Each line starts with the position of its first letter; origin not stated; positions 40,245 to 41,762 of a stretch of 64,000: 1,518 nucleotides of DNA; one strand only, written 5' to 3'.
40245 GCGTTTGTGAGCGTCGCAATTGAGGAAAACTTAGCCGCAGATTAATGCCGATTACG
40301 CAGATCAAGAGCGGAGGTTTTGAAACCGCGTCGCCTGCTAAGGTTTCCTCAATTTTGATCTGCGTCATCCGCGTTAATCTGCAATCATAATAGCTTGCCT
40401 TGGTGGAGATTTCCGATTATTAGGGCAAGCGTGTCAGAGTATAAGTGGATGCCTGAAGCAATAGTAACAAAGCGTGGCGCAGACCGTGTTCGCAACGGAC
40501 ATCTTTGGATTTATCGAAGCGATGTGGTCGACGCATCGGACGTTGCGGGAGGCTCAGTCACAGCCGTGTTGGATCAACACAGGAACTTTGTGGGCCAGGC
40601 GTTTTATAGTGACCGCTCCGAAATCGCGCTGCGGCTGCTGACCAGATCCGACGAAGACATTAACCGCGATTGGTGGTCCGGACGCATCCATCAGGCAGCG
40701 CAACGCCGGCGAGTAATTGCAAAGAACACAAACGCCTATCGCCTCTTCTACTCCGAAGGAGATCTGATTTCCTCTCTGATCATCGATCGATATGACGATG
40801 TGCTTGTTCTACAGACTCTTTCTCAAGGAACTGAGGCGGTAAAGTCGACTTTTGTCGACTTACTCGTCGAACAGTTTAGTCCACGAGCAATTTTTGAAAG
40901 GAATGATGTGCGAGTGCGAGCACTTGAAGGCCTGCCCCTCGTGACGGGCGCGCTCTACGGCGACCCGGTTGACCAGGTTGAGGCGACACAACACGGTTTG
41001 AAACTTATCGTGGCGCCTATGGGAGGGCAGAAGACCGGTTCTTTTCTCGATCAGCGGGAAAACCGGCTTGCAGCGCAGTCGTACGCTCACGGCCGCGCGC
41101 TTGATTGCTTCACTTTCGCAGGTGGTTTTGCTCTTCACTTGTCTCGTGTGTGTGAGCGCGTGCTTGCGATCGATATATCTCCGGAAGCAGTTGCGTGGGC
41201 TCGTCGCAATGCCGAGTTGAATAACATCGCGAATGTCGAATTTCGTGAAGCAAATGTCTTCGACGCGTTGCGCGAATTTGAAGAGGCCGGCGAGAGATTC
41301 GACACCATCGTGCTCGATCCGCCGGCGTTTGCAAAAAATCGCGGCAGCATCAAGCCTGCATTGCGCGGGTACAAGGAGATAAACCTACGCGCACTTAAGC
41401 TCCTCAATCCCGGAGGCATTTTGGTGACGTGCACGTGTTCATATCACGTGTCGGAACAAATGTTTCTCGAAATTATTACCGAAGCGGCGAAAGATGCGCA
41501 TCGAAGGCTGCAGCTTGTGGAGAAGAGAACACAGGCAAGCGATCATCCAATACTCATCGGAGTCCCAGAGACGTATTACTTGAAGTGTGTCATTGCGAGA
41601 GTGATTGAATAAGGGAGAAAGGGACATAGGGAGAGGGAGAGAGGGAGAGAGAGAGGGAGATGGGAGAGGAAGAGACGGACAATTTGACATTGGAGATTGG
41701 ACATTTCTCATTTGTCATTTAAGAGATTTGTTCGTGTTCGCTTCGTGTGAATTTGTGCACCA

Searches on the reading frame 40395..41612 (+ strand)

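Call 43: search_protein_families(library=pfam, proteins=[window:40395-41612:+], max_evalue=0.001)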
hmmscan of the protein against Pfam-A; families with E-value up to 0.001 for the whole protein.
window:40395-41612:+ (405 aa): 14 families
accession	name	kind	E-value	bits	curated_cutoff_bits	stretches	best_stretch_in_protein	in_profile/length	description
PF17785.7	PUA_3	-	3.4e-17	62.4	22.6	1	23-84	2-64/64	PUA-like domain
PF10672.15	Methyltrans_SAM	-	6.7e-17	62.1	27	1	186-371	77-262/286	S-adenosylmethionine-dependent methyltransferase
PF13847.12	Methyltransf_31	-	9.5e-14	51.7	27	1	234-364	6-125/145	Methyltransferase domain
PF03602.21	Cons_hypoth95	-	4.7e-09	36.6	24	1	229-344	39-149/182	Conserved hypothetical protein 95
PF09445.16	Methyltransf_15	-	4.9e-08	33.2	22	1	234-310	3-80/165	RNA cap guanine-N2 methyltransferase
PF13649.12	Methyltransf_25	-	1.9e-07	32.1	27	1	241-307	7-70/97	Methyltransferase domain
PF05175.20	MTS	-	3.1e-07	30.6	23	1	232-349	32-142/170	Methyltransferase small domain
PF08241.18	Methyltransf_11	-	7.8e-06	26.9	21.2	1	242-306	7-65/95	Methyltransferase domain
PF02475.24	TRM5-TYW2_MTfase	-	1.1e-05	25.8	28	1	223-313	28-116/164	TRM5/TYW2 methyltransferase domain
PF02005.22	TRM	-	1.1e-05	25.2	27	1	253-309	74-128/376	N2,N2-dimethylguanosine tRNA methyltransferase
PF05958.17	tRNA_U5-meth_tr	-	1.4e-05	24.7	23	1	235-284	205-254/357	tRNA (Uracil-5-)-methyltransferase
PF01189.24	Methyltr_RsmB-F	-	7.4e-05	22.9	27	0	236-376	13-164/199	16S rRNA methyltransferase RsmB/F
PF01861.22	BpsA_C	-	0.0007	19.4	27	0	244-311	58-122/243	Branched-chain polyamine synthase A C-terminal domain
PF01728.25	FtsJ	-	0.00091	19.6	24.1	0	232-354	22-146/181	FtsJ-like methyltransferase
